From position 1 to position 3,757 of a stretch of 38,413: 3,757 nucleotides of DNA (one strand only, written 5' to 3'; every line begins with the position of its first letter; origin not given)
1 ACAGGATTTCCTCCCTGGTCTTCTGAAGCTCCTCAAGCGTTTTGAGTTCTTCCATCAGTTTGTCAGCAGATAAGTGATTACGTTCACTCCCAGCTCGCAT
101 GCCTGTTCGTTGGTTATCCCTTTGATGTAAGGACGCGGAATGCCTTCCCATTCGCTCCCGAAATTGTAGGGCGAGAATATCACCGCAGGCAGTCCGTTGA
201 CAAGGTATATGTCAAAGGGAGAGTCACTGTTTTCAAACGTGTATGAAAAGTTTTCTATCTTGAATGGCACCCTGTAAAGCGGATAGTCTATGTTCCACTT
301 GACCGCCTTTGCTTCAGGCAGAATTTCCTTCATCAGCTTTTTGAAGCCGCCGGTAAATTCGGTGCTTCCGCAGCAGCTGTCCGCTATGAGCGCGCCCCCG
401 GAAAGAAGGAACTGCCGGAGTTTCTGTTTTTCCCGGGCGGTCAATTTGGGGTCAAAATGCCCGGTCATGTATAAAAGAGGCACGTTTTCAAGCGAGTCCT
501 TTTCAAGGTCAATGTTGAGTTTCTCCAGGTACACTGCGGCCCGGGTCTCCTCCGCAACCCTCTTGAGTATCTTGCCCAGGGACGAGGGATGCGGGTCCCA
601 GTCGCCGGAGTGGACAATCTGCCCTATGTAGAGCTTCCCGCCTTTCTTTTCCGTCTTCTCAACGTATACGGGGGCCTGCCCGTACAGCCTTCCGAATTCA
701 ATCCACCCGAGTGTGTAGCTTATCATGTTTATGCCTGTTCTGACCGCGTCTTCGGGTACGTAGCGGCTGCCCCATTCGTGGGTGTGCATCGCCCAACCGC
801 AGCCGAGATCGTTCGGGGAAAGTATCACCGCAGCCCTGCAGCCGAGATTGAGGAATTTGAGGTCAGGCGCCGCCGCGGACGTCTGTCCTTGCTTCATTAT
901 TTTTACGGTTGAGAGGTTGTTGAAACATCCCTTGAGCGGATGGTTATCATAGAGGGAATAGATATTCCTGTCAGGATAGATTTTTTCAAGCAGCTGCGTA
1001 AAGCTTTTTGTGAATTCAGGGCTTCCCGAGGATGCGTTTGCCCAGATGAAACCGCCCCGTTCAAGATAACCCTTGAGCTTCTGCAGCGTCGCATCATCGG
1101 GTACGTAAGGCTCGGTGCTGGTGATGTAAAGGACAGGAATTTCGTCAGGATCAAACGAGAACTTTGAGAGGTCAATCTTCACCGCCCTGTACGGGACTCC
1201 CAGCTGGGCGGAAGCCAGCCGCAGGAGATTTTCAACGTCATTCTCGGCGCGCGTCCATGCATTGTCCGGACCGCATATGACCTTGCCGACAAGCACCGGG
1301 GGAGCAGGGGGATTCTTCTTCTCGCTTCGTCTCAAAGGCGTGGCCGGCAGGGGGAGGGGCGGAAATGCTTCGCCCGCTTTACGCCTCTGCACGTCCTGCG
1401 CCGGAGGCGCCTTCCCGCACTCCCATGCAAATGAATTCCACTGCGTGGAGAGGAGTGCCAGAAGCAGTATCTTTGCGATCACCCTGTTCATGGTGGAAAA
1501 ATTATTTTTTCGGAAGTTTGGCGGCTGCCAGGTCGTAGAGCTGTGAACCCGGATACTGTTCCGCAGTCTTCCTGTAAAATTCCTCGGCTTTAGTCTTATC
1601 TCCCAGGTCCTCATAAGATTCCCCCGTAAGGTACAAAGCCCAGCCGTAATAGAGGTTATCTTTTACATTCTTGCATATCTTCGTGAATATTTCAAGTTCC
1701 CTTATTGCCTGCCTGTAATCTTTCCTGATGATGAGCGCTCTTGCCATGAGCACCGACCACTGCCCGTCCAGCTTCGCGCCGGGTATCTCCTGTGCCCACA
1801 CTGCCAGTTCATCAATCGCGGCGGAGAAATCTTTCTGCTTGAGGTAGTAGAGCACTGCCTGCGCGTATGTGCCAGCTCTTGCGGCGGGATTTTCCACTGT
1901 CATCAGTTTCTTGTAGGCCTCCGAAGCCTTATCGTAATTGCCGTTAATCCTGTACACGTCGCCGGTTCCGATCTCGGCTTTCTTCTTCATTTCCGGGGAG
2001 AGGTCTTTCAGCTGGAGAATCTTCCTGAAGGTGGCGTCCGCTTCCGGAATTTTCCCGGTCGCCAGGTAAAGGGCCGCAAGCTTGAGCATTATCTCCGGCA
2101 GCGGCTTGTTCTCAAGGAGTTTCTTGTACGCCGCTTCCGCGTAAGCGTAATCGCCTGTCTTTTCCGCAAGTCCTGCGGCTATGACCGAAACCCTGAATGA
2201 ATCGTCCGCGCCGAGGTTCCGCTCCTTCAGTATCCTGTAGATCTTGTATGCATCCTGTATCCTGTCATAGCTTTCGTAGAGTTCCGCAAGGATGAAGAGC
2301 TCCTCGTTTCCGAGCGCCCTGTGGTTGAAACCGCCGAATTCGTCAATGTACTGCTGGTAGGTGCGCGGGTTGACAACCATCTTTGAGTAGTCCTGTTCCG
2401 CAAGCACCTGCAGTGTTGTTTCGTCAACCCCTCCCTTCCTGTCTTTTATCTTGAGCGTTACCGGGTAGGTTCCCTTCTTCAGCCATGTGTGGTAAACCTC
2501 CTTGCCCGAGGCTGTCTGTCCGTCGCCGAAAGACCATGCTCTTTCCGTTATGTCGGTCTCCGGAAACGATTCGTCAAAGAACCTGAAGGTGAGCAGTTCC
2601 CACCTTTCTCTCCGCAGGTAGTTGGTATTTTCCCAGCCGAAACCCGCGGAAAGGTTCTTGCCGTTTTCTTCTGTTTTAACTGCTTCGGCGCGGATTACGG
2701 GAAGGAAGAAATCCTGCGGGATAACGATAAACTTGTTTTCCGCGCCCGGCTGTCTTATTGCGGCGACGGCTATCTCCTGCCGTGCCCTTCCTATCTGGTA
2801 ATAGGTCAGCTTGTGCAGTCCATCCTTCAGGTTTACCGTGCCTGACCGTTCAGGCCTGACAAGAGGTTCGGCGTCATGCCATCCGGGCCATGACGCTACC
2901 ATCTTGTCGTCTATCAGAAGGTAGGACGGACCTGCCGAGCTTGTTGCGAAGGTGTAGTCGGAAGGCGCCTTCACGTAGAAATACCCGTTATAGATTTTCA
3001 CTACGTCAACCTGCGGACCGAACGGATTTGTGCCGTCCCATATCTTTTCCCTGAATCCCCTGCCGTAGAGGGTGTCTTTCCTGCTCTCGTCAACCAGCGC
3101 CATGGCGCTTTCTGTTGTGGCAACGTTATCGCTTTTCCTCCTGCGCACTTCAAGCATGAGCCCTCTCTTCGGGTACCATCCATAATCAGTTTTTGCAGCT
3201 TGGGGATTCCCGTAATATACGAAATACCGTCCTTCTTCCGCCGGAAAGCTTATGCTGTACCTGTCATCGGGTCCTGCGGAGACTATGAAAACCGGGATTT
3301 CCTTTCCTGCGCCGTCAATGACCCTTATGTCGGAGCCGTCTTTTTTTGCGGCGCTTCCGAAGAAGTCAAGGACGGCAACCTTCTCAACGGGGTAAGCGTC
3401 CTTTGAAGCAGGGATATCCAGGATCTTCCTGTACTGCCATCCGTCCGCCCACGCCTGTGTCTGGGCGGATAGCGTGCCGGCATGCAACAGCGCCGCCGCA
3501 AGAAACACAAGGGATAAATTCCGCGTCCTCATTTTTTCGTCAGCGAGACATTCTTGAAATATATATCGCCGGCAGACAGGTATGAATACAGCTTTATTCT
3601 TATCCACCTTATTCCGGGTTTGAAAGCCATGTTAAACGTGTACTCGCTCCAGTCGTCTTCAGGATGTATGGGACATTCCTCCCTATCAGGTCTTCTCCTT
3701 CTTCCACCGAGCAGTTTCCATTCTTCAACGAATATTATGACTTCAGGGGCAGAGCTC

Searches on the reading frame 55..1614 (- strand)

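Call 43: search_protein_families(library=pfam, proteins=[window:55-1614:-], max_evalue=0.001)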
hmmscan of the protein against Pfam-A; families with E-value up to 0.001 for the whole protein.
window:55-1614:- (519 aa): 2 families
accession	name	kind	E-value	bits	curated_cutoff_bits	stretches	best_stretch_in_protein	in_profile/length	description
PF13709.12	DUF4159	-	5.3e-57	193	25.9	2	332-517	4-202/202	Domain of unknown function (DUF4159)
PF09822.16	ABC_transp_aux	-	0.00026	20.8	34.7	0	363-410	31-77/288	ABC-type uncharacterized transport system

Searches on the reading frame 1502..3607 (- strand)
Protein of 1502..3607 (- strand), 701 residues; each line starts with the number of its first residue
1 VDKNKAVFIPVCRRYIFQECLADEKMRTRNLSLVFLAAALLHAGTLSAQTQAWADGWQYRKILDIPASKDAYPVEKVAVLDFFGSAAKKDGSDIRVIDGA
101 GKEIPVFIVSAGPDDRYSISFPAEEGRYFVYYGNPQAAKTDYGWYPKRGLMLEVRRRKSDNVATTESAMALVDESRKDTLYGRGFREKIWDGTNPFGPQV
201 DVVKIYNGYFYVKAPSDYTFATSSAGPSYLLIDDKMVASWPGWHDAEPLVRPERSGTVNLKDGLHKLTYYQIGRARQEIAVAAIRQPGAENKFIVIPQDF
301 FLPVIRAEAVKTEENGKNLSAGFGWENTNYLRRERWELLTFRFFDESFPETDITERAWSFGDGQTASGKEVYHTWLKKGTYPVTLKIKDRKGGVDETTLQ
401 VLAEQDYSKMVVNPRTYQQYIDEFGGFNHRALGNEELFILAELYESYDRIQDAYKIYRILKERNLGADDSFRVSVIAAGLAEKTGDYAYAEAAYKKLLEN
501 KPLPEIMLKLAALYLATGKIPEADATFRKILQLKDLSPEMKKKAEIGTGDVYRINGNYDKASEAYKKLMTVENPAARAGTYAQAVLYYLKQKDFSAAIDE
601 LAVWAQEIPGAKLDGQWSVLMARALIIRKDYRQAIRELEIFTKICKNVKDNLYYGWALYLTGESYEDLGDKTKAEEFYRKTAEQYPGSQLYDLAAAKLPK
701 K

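Call 43: search_protein_families(library=pfam, proteins=[window:1502-3607:-], max_evalue=0.001)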
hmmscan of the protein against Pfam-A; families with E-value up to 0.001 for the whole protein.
window:1502-3607:- (701 aa): 12 families
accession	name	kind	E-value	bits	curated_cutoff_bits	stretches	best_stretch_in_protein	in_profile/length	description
PF18911.6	PKD_4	-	1.3e-13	51.3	27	1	344-398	25-80/85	PKD domain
PF13424.12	TPR_12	-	2.4e-12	47.3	30.1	1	620-684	8-74/77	Tetratricopeptide repeat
PF07719.23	TPR_2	-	4.9e-12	45.4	27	0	657-687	3-33/34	Tetratricopeptide repeat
PF13432.12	TPR_16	-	8.6e-11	42.5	32.7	0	549-611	4-64/65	Tetratricopeptide repeat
PF13428.12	TPR_14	-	2e-10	40.7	23.5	0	656-698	2-44/44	Tetratricopeptide repeat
PF13174.12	TPR_6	-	1e-09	38.8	26.3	1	657-688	2-33/33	Tetratricopeptide repeat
PF00801.26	PKD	-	1.6e-09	38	23.5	1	350-398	26-76/80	PKD domain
PF14559.12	TPR_19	-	3.7e-07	30.8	25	1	485-541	5-62/68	Tetratricopeptide repeat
PF13181.12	TPR_8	-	5.4e-07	29.7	25.7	0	657-680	3-26/34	Tetratricopeptide repeat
PF00515.34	TPR_1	-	9.5e-07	28.8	27.8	0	657-686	3-32/34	Tetratricopeptide repeat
PF09976.15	TPR_21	-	1.2e-06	28.9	25.5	1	470-571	75-175/193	Tetratricopeptide repeat-like domain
PF24575.1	TPR_Slam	-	0.00022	22.1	35.2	0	445-525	26-102/104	Surface lipoprotein assembly modifier, N-terminal TPR repeats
